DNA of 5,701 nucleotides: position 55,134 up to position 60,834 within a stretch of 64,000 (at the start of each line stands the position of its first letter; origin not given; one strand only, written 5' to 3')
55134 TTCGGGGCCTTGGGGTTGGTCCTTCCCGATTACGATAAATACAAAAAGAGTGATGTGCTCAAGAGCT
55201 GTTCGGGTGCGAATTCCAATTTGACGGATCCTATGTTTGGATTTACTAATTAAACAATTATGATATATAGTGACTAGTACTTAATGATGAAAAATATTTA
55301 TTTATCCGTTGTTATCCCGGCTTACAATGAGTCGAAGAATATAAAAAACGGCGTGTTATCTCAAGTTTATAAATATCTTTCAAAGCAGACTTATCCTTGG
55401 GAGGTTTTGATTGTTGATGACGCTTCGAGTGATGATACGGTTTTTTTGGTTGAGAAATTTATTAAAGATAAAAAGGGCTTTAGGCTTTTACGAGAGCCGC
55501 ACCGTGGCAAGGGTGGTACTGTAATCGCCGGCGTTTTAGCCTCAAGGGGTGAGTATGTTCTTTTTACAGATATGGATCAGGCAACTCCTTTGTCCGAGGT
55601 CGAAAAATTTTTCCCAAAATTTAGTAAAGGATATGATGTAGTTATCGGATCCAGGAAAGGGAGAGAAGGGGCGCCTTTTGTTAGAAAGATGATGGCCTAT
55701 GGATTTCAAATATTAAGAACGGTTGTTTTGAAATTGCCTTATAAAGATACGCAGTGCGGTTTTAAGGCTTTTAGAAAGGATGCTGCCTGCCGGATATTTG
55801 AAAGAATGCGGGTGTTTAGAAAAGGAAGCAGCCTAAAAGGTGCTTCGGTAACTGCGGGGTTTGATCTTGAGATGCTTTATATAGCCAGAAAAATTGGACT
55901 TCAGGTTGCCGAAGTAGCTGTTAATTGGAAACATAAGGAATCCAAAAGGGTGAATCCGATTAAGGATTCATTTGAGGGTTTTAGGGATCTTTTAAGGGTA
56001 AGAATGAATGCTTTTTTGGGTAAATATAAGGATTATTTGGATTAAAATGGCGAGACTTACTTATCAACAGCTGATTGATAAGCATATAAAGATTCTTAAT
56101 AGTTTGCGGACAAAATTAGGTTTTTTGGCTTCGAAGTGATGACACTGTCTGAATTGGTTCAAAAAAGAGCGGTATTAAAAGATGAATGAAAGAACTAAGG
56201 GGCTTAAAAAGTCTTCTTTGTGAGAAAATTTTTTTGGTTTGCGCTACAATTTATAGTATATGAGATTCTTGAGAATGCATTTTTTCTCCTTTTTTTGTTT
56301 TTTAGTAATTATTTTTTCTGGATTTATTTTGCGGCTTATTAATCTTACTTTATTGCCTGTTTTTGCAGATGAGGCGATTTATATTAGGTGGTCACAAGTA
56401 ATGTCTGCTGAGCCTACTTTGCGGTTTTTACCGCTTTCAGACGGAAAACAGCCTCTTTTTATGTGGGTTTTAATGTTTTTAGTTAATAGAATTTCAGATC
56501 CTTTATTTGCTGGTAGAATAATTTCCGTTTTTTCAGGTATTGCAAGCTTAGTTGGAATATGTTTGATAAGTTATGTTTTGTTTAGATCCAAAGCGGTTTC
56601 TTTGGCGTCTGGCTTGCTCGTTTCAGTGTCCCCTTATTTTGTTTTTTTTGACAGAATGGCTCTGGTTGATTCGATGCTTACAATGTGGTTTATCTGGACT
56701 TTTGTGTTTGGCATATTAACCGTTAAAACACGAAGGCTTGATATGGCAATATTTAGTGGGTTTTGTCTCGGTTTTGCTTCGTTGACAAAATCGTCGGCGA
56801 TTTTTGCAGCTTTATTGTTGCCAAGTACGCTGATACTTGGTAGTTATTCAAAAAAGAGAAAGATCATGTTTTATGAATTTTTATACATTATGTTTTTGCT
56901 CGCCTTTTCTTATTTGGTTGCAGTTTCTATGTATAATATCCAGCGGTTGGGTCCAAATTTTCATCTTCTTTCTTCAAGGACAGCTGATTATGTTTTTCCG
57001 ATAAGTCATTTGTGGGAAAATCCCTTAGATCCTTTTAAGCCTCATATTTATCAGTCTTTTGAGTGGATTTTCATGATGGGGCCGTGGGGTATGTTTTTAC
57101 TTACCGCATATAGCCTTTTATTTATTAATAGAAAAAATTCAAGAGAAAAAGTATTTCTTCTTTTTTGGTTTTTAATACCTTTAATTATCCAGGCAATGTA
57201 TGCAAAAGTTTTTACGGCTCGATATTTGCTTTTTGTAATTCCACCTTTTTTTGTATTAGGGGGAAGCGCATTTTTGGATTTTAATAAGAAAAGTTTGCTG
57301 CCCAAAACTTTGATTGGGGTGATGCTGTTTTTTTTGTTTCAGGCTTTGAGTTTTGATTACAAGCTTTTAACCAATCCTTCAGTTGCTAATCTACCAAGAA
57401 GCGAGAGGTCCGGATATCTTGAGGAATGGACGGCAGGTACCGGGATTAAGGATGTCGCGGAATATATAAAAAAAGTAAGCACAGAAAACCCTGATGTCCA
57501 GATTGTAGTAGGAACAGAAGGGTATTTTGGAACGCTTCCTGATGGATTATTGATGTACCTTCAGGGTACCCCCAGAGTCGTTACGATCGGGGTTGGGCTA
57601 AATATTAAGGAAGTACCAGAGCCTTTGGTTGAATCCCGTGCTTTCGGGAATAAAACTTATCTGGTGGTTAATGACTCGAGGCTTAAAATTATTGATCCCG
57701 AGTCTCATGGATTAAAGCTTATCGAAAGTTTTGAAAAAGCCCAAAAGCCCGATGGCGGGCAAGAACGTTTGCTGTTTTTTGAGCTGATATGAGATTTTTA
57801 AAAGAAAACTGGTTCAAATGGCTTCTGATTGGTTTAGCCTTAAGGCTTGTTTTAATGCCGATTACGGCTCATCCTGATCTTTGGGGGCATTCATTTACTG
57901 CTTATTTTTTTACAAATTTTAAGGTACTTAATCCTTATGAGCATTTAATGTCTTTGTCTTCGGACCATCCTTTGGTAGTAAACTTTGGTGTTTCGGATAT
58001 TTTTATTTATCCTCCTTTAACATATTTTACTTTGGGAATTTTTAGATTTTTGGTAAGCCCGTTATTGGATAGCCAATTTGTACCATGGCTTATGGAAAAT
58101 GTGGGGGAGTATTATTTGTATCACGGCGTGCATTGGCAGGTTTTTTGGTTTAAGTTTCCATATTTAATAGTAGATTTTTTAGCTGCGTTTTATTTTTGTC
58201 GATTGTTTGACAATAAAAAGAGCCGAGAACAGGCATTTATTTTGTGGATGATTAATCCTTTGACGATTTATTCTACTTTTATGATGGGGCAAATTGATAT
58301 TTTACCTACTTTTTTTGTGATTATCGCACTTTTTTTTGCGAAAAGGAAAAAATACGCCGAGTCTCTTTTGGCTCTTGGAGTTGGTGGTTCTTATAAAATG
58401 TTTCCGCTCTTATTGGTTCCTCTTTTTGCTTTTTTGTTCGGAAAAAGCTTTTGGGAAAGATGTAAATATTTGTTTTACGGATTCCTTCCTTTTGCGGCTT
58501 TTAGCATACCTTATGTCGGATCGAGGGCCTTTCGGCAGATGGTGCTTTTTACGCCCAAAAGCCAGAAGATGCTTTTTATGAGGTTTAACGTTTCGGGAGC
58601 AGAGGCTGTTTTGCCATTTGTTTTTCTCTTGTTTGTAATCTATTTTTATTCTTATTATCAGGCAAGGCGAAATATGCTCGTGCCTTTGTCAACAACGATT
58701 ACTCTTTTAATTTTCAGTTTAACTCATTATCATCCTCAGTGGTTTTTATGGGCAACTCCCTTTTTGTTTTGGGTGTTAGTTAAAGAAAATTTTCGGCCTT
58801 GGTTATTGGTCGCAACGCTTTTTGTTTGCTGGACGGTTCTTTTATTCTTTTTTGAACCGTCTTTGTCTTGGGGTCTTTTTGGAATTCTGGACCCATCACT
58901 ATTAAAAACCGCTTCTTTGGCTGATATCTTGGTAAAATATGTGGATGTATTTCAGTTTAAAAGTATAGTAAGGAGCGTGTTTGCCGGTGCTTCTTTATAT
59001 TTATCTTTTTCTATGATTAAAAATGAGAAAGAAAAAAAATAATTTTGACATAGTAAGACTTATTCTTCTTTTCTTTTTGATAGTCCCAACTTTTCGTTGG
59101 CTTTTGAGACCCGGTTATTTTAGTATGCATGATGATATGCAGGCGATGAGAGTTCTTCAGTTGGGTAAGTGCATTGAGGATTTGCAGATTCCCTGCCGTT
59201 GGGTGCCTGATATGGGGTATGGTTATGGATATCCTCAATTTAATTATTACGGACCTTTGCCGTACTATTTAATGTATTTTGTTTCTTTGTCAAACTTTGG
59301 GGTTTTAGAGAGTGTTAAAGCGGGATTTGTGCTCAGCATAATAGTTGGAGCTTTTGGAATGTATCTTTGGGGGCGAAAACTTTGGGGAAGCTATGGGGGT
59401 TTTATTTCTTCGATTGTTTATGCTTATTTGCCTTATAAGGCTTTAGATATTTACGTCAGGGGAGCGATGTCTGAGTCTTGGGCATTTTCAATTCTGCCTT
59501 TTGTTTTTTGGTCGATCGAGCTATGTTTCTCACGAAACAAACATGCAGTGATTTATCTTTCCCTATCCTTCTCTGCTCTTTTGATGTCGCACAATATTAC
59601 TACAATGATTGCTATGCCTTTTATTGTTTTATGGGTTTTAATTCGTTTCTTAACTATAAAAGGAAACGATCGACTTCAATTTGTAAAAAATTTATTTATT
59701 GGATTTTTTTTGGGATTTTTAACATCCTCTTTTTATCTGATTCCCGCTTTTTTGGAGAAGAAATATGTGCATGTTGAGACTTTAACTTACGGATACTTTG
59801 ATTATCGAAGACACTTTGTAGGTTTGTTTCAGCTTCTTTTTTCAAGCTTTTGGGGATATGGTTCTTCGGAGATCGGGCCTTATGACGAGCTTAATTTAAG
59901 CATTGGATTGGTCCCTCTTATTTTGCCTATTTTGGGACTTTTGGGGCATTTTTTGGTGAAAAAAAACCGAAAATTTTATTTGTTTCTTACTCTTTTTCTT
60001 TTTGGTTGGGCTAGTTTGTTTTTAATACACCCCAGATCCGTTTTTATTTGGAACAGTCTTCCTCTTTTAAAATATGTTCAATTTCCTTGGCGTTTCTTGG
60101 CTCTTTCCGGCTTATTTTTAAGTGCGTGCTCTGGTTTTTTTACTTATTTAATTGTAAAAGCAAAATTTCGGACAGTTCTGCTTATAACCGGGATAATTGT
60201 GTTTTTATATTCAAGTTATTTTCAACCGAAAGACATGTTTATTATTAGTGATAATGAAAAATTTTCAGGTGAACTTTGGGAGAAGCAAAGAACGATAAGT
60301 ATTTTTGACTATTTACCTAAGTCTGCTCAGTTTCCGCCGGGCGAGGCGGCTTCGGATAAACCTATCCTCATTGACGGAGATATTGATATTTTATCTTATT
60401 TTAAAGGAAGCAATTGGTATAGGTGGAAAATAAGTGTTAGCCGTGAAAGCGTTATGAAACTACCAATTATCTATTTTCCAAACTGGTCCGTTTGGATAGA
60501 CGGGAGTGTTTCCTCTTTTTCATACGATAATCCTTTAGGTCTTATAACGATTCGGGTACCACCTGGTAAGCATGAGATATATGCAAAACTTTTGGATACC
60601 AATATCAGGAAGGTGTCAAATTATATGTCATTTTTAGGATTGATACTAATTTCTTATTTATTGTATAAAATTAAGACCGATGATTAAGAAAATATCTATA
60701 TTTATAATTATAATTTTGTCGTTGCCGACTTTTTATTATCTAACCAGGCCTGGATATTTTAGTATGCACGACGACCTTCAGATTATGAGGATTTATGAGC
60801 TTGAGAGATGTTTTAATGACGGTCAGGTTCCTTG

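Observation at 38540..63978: Very large glycosylation locus: about 12 GT-C-like polytopic proteins, 3 Dpm1-like GT2 synthases and 2 methyltransferases, next to rmlABCD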

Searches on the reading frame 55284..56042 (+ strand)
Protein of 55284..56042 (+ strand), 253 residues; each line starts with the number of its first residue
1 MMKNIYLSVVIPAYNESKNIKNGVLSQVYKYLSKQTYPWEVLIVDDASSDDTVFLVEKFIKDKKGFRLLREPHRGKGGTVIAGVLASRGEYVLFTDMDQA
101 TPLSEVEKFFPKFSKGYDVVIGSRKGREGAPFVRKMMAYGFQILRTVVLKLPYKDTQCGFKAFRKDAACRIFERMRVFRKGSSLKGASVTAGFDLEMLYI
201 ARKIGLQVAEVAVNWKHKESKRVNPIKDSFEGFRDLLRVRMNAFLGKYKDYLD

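Call 4: search_protein_families(library=pfam, proteins=[window:55284-56042:+], max_evalue=0.01)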
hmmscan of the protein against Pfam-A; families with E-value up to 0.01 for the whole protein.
window:55284-56042:+ (253 aa): 2 families
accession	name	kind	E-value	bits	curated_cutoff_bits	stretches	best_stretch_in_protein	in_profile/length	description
PF00535.33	Glycos_transf_2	-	7.1e-28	98.1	23.3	1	8-168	1-164/168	Glycosyl transferase family 2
PF10111.15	Glyco_tranf_2_2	-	6.3e-06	26.3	27.3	1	8-108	1-101/276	Glycosyltransferase like family 2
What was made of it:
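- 55284..56045 (+): TM-less GT2 polyprenyl-phosphate sugar synthase (core). Glycos_transf_2, 98.1 bits (call 4).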

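Call 20: search_protein_families(library=ncbifam, proteins=[window:55284-56042:+], max_evalue=0.001)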
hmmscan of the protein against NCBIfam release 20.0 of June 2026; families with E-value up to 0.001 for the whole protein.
window:55284-56042:+ (253 aa): 18 families
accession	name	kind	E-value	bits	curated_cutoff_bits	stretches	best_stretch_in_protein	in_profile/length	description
NF047588.1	GlcsyltransPgfSStrep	equivalog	8.5e-20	71.2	500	1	7-171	3-167/308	glycosyltransferase PgfS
NF007986.1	PRK10714.1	equivalog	8e-14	51.4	529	1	7-166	8-167/316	undecaprenyl-phosphate 4-deoxy-4-formamido-L-arabinose transferase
NF041391.1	DPhHxTase_Halo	equivalog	2.9e-13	49.3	375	1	13-169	3-151/213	dolichyl-phosphate hexose transferase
TIGR04182.1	glyco_TIGR04182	equivalog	3.2e-13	49.7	325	1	8-238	3-216/293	S-layer glycoprotein N-glycosyltransferase AglJ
NF041875.1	EPS_EpsD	equivalog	2.5e-12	46.8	370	1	7-118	1-109/325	exopolysaccharide biosynthesis glycosyltransferase EpsD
NF038302.1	EPS_HpsE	equivalog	1.3e-11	44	300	1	7-101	3-99/307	hormogonium polysaccharide biosynthesis glycosyltransferase HpsE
TIGR03937.1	PgaC_IcaA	equivalog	1.1e-10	41.1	422.3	1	6-99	46-136/407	poly-beta-1,6-N-acetyl-D-glucosamine synthase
NF007482.0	PRK10073.1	equivalog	1.9e-10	40.3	423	1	4-99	5-96/334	glycosyltransferase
NF010496.0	PRK13915.1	equivalog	1.8e-09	37.1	262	1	6-101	32-129/307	glucosyl-3-phosphoglycerate synthase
TIGR04283.1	glyco_like_mftF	equivalog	2.5e-09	37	182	1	7-104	1-88/221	TIGR04283 family arsenosugar biosynthesis glycosyltransferase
NF047683.1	TeichurnBiosyTuaG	equivalog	2.9e-09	36.9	400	1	5-103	6-101/252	teichuronic acid biosynthesis protein TuaG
NF050050.1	ProtGlycPglI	equivalog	9.5e-09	35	500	1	6-123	3-118/306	GalNAc(5)-diNAcBac-PP-undecaprenol beta-1,3-glucosyltransferase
NF058614.1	PPMAGASynPpgS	equivalog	5.9e-08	32.4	370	1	9-172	4-166/226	polyprenyl-phospho-N-acetylgalactosaminyl synthase PpgS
TIGR03965.1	mycofact_glyco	equivalog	5.3e-07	28.9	280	1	8-115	77-181/467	mycofactocin biosynthesis glycosyltransferase MftF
NF045692.1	OglycostaseCruG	equivalog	1.7e-05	23.9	600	1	7-71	43-103/386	2'-O-glycosyltransferase CruG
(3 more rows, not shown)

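Call 63: search_solved_structures(query=window:55284-56042:+, max_evalue=0.001)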
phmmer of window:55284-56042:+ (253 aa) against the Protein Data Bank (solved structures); distinct sequences matched with E-value up to 0.001: 23.
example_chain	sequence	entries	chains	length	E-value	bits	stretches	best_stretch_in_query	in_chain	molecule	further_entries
5mlz_A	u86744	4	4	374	1.5e-12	50.4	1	4-167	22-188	Dolichol monophosphate mannose synthase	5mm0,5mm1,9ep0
5eke_A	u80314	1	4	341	2.4e-12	49.8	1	4-153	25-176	Uncharacterized glycosyltransferase sll0501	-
5ekp_C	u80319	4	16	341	2.4e-12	49.8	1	4-153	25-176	Uncharacterized glycosyltransferase sll0501 | Glycosyltransferase sll0501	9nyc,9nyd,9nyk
9nye_A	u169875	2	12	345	2.5e-12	49.8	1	4-153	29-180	Glycosyltransferase sll0501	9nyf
9bhc_C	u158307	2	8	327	1.1e-11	47.7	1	7-166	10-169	Undecaprenyl-phosphate 4-deoxy-4-formamido-L-arabinose transferase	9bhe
8vxh_A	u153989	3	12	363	1.4e-11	47.3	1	7-166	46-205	Undecaprenyl-phosphate 4-deoxy-4-formamido-L-arabinose transferase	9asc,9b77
9hwj_A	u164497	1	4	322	1.7e-10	43.7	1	7-166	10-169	Undecaprenyl-phosphate 4-deoxy-4-formamido-L-arabinose transferase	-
2z87_A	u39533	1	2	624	2.9e-10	43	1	7-117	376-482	Chondroitin synthase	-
2z86_A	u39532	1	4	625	2.9e-10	43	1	7-117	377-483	Chondroitin synthase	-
5hea_A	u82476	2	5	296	9.7e-08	34.7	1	6-104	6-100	Putative glycosyltransferase (GalT1)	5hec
5tze_C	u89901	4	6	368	4.1e-07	32.7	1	7-102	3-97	Glycosyl transferase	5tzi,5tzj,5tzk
5tz8_A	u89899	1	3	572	7.9e-07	31.7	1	7-102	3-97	Glycosyl transferase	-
8bz8_A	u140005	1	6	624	5.8e-06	28.9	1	3-123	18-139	Glycosyltransferase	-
8bz4_A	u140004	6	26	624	5.9e-06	28.9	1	3-123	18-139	Glycosyltransferase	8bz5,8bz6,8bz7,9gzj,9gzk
6p61_A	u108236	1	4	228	8.2e-06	28.4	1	5-103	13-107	Glycosyltransferase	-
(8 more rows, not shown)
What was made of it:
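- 55284..56045 (+): Best PDB matches DPMS (1.5e-12), GtrB and ArnC (call 63).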

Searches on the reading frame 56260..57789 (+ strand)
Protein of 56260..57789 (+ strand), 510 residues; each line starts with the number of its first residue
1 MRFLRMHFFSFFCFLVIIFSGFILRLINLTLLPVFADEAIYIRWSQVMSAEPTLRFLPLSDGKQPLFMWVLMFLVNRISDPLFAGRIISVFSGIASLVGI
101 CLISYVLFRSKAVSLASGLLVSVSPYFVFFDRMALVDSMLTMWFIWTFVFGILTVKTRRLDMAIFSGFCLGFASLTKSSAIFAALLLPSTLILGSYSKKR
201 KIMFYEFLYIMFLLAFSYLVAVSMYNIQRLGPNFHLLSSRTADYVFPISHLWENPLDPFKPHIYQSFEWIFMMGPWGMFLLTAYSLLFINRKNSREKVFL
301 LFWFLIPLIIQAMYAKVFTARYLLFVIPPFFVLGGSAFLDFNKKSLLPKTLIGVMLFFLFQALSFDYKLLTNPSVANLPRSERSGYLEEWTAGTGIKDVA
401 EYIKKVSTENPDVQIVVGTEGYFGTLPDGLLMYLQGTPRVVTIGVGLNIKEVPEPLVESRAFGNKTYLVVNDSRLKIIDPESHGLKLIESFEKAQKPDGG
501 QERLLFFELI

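Call 4: search_protein_families(library=pfam, proteins=[window:56260-57789:+], max_evalue=0.01)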
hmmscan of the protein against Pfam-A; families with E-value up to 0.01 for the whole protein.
window:56260-57789:+ (510 aa): 2 families
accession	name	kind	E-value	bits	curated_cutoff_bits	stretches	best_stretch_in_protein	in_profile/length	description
PF13231.12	PMT_2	-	2.1e-08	35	26.1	1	65-217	4-155/160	Dolichyl-phosphate-mannose-protein mannosyltransferase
PF02366.24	PMT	-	0.002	18.2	22.7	1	80-222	80-234/245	Dolichyl-phosphate-mannose-protein mannosyltransferase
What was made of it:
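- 56260..57792 (+): GT-C (PMT_2, ArnT-like) glycosyltransferase (core). PMT_2 35 bits (call 4).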

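Call 9: search_protein_families(library=ncbifam, proteins=[window:56260-57789:+], max_evalue=0.01)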
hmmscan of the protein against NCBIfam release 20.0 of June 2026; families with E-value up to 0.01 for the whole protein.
window:56260-57789:+ (510 aa): 2 families
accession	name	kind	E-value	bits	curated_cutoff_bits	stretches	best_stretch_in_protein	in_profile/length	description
TIGR03663.1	TIGR03663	subfamily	4.2e-07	29.4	126.25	1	14-202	4-188/435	flippase activity-associated protein Agl23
NF009784.2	PRK13279.1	equivalog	4.2e-05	22.4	567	1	80-344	78-338/539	lipid IV(A) 4-amino-4-deoxy-L-arabinosyltransferase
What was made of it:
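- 56260..57792 (+): Weak hits to the ArnT and TIGR03663 models (call 9).
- On GT83 ArnT: PRK13279 gives 22.4 bits vs cut-off 567 for 56260 (call 9).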

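Call 76: search_solved_structures(query=window:56260-57789:+, max_evalue=1)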
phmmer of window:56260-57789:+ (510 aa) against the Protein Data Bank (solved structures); distinct sequences matched with E-value up to 1: 0.
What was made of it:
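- On GT83 ArnT: No PDB sequence hit (call 76).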

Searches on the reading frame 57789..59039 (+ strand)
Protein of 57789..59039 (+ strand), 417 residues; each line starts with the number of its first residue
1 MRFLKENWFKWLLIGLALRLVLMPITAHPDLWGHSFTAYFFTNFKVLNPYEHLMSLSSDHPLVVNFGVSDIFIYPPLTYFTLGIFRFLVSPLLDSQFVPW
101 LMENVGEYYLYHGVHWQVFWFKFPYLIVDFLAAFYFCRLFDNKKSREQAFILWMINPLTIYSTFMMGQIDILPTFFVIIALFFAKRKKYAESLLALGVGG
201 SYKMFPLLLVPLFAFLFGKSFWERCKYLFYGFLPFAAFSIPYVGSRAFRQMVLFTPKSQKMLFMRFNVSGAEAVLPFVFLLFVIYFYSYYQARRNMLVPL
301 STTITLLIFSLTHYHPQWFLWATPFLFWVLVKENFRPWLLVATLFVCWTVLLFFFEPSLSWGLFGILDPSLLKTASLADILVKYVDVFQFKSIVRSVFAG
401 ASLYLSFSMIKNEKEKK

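Call 4: search_protein_families(library=pfam, proteins=[window:57789-59039:+], max_evalue=0.01)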
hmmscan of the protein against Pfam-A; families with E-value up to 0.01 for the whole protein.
window:57789-59039:+ (417 aa): 1 family
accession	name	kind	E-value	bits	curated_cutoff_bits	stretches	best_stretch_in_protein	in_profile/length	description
PF09594.16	GT87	-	5.2e-06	26.8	25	1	72-258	1-162/237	Glycosyltransferase family 87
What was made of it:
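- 57789..59042 (+): GT87-like GT-C glycosyltransferase. GT87 26.8 bits vs cut-off 25 (call 4).
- On GT87 (PimE-type polyprenol-P-mannose mannosyltransferases): 57789 gives 26.8 bits vs cut-off 25, covering model positions 1-162 of 237 (call 4).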

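Call 9: search_protein_families(library=ncbifam, proteins=[window:57789-59039:+], max_evalue=0.01)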
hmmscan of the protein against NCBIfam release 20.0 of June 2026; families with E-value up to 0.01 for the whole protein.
window:57789-59039:+ (417 aa): 0 families

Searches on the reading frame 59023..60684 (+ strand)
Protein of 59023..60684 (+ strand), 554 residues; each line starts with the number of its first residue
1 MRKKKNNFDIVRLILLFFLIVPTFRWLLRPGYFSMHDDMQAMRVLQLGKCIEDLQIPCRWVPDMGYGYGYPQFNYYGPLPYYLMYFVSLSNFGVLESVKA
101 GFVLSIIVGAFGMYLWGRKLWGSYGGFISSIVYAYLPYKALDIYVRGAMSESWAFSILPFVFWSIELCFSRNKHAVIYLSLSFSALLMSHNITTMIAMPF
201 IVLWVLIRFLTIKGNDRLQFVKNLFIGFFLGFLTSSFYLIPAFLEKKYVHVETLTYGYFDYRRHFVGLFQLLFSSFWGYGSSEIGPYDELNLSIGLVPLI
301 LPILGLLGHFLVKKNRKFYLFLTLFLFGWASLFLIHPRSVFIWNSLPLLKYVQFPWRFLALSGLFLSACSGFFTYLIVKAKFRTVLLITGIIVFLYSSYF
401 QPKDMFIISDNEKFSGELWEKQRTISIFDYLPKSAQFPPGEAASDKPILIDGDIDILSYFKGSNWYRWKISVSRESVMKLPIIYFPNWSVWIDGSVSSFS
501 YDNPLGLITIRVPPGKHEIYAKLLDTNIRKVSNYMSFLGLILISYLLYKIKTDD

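Call 4: search_protein_families(library=pfam, proteins=[window:59023-60684:+], max_evalue=0.01)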
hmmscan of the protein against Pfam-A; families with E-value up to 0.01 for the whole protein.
window:59023-60684:+ (554 aa): 1 family
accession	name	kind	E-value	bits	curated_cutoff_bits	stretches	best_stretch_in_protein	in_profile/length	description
PF10131.15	PTPS_related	-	8.6e-11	41.4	26.4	1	73-400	1-305/621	6-pyruvoyl-tetrahydropterin synthase related domain; membrane protein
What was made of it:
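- Checked: 59023, 60680 and 62347 are PTPS_related (call 4).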

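Call 20: search_protein_families(library=ncbifam, proteins=[window:59023-60684:+], max_evalue=0.001)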
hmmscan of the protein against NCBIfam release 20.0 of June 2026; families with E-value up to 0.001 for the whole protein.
window:59023-60684:+ (554 aa): 0 families

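Call 26: search_solved_structures(query=A2, max_evalue=1)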
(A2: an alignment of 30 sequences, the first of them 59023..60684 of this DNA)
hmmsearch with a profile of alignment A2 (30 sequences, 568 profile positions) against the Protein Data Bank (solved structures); distinct sequences matched with E-value up to 1: 0.
